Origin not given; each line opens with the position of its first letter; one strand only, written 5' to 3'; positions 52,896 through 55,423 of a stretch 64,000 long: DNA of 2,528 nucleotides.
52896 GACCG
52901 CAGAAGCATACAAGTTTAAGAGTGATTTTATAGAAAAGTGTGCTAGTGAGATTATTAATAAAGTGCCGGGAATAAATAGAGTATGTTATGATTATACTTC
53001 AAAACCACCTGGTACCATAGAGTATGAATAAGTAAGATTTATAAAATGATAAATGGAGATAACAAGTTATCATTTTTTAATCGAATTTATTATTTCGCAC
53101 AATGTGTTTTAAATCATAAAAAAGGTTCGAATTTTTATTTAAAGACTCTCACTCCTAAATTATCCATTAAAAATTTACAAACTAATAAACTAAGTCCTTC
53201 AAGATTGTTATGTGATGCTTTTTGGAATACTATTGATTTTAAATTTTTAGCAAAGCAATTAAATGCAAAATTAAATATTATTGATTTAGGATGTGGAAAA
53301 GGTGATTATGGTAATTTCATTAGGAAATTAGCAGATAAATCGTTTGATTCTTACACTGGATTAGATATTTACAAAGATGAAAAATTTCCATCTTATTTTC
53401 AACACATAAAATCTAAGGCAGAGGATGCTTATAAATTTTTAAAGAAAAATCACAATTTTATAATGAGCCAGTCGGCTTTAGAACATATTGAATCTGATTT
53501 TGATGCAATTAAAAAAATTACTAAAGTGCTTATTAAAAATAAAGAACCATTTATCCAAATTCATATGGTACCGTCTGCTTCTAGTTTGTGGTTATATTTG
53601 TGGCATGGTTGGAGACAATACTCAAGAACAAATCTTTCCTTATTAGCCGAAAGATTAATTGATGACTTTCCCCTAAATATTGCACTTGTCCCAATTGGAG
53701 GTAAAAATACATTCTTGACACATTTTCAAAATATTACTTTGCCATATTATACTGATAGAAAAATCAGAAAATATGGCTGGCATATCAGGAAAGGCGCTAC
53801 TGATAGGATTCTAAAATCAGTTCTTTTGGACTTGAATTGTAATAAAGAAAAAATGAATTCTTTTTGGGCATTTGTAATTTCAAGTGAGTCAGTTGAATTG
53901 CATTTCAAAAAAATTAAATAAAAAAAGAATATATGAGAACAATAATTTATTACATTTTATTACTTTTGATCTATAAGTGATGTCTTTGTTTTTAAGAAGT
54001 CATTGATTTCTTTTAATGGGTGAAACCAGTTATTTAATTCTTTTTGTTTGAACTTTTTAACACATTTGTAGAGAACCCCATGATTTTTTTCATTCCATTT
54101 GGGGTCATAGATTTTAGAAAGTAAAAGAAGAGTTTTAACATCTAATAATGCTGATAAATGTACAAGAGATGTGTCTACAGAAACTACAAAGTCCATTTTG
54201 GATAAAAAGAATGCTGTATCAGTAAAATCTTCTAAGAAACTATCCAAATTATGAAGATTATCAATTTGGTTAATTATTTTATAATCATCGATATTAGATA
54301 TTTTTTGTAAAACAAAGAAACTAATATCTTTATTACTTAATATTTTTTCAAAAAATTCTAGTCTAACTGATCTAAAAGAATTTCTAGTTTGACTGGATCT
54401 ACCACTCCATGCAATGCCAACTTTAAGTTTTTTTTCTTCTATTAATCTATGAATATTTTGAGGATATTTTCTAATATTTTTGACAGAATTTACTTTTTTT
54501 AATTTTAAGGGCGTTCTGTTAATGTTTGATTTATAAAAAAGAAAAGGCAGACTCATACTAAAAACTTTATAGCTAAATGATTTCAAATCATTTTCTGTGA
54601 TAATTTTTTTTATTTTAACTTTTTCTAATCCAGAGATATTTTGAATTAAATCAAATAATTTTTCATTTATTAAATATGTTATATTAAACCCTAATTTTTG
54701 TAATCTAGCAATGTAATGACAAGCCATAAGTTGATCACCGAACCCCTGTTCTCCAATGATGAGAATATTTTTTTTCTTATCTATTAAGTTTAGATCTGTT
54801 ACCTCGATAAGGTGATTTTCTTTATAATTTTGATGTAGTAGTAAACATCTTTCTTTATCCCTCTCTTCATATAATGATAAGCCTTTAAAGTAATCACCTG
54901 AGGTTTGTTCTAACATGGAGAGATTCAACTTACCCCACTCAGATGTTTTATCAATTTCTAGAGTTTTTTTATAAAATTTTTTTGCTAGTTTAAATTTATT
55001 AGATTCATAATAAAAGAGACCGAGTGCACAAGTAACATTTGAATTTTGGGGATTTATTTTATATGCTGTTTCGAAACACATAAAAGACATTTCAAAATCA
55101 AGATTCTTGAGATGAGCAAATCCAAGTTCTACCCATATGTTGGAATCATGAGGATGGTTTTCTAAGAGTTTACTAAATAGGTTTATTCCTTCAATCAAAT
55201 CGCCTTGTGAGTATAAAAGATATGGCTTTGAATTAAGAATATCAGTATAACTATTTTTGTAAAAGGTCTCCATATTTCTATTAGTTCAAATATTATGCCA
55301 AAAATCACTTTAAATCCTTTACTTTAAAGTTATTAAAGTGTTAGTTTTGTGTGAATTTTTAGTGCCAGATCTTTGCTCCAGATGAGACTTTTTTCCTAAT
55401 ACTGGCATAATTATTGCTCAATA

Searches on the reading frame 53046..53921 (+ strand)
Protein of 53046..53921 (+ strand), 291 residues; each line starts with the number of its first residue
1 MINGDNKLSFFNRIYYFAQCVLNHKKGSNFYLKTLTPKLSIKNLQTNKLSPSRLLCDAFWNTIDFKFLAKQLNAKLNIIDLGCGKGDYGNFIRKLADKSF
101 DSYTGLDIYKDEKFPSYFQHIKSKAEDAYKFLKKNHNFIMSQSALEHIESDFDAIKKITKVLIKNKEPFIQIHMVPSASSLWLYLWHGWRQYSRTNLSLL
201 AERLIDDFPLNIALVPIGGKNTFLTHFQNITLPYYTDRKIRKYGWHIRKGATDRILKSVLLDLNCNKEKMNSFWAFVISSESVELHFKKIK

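Call 3: search_protein_families(library=pfam, proteins=[window:53046-53921:+], max_evalue=0.01)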
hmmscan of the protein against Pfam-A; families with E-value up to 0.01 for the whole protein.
window:53046-53921:+ (291 aa): 3 families
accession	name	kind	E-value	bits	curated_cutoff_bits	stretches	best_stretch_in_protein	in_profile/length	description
PF13489.12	Methyltransf_23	-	6.9e-08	32.8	27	1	66-193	14-139/164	Methyltransferase domain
PF13847.12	Methyltransf_31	-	0.00076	19.6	27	1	74-111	3-39/145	Methyltransferase domain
PF08241.18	Methyltransf_11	-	0.001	20.1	21.2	1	80-164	2-89/95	Methyltransferase domain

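Call 4: search_protein_families(library=ncbifam, proteins=[window:53046-53921:+], max_evalue=0.01)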
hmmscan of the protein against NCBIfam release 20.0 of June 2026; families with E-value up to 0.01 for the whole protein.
window:53046-53921:+ (291 aa): 2 families
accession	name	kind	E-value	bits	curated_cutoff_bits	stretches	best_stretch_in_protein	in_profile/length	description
NF001080.0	PRK00121.2-2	equivalog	0.0016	17.7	132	1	78-170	50-129/224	tRNA (guanosine(46)-N7)-methyltransferase TrmB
NF001244.0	PRK00216.1-5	equivalog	0.0091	15.3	216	0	56-109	32-82/236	bifunctional demethylmenaquinone methyltransferase/2-methoxy-6-polyprenyl-1,4-benzoquinol methylase UbiE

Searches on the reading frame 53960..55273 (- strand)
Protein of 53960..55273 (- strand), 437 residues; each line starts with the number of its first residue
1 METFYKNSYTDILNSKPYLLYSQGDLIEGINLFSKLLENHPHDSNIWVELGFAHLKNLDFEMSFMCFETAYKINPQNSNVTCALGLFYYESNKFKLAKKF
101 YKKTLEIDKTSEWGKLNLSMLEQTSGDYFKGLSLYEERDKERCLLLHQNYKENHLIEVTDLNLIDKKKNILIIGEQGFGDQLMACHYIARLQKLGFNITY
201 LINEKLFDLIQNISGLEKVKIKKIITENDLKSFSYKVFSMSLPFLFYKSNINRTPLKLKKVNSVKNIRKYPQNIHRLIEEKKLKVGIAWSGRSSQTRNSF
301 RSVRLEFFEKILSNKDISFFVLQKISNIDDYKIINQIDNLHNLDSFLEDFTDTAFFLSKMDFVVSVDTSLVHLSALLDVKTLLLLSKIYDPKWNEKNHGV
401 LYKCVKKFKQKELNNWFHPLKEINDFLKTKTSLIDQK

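Call 3: search_protein_families(library=pfam, proteins=[window:53960-55273:-], max_evalue=0.01)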
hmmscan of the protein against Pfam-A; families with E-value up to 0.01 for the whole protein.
window:53960-55273:- (437 aa): 11 families
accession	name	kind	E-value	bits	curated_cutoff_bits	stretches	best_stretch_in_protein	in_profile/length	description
PF07719.23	TPR_2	-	1e-09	38.2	27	0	83-110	6-33/34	Tetratricopeptide repeat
PF00515.34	TPR_1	-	3.1e-09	36.7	27.8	1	82-109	5-32/34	Tetratricopeptide repeat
PF13431.12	TPR_17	-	1.1e-07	32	24.4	0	66-97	1-32/34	Tetratricopeptide repeat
PF13181.12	TPR_8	-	4.9e-07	29.9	25.7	0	82-109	5-32/34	Tetratricopeptide repeat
PF14559.12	TPR_19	-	1.3e-06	29.1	25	0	67-114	14-62/68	Tetratricopeptide repeat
PF13424.12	TPR_12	-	1.9e-06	28.4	30.1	1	45-109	4-76/77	Tetratricopeptide repeat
PF23914.1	TPR_CcmH_CycH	-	3.9e-05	24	42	1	37-84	43-90/158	Cytochrome c-type biogenesis protein H TPR domain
PF13414.12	TPR_11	-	0.00014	21.9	26.8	0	19-57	3-41/42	TPR repeat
PF13428.12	TPR_14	-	0.0018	19.2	23.5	0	19-51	10-42/44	Tetratricopeptide repeat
PF01695.23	IstB_IS21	-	0.0051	16.8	24.1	1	152-212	77-137/238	IstB-like ATP binding protein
PF01075.23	Glyco_transf_9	-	0.0055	16.5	22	1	353-384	177-208/247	Glycosyltransferase family 9 (heptosyltransferase)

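Call 4: search_protein_families(library=ncbifam, proteins=[window:53960-55273:-], max_evalue=0.01)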
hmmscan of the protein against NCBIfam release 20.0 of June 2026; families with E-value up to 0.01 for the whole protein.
window:53960-55273:- (437 aa): 13 families
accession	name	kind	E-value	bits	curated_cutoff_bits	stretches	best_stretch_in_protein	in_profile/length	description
NF040959.1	MamA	equivalog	4e-07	29.7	200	1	22-111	49-138/204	magnetosome protein MamA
NF047371.1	FlcA_CTERM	equivalog_domain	1.5e-06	27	300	1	21-112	450-541/646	periplasmic flagellar collar protein FlcA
TIGR02552.1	LcrH_SycD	equivalog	2.2e-06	27.5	104.8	1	17-116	25-125/136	SycD/LcrH family type III secretion system chaperone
TIGR02917.1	PEP_TPR_lipo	equivalog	4.8e-06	24.7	312.2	1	22-128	579-685/899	XrtA/PEP-CTERM system TPR-repeat protein PrsT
NF008391.2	PRK11189.1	equivalog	0.00015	21.3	250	1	63-118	84-139/297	lipoprotein NlpI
TIGR02521.1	type_IV_pilW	equivalog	0.00032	20.3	154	1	42-110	29-97/234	type IV pilus biogenesis/stability protein PilW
NF053607.1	CHU_0125_OmpA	equivalog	0.00045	18.8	620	1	53-165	28-137/639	CHU_0125 family OmpA-like outer membrane integrity protein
NF033762.1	social_mot_Tgl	equivalog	0.00061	19.2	225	1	42-137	29-125/252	social motility TPR repeat lipoprotein Tgl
TIGR02193.1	heptsyl_trn_I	equivalog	0.00068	19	185.3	1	351-384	247-280/320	lipopolysaccharide heptosyltransferase I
NF052304.1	CdsG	equivalog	0.0011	19.2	170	1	23-122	21-121/133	CdsG family type III secretion system protein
TIGR00540.1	TPR_hemY_coli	hypoth_equivalog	0.0021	16.9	142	0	67-123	315-370/385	heme biosynthesis-associated TPR protein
NF008204.0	PRK10964.1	equivalog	0.0031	16.7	437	1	351-386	245-280/322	lipopolysaccharide heptosyltransferase RfaC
NF033920.0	C39_PA2778_fam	equivalog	0.0066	15.9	150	0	63-128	175-240/255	PA2778 family cysteine peptidase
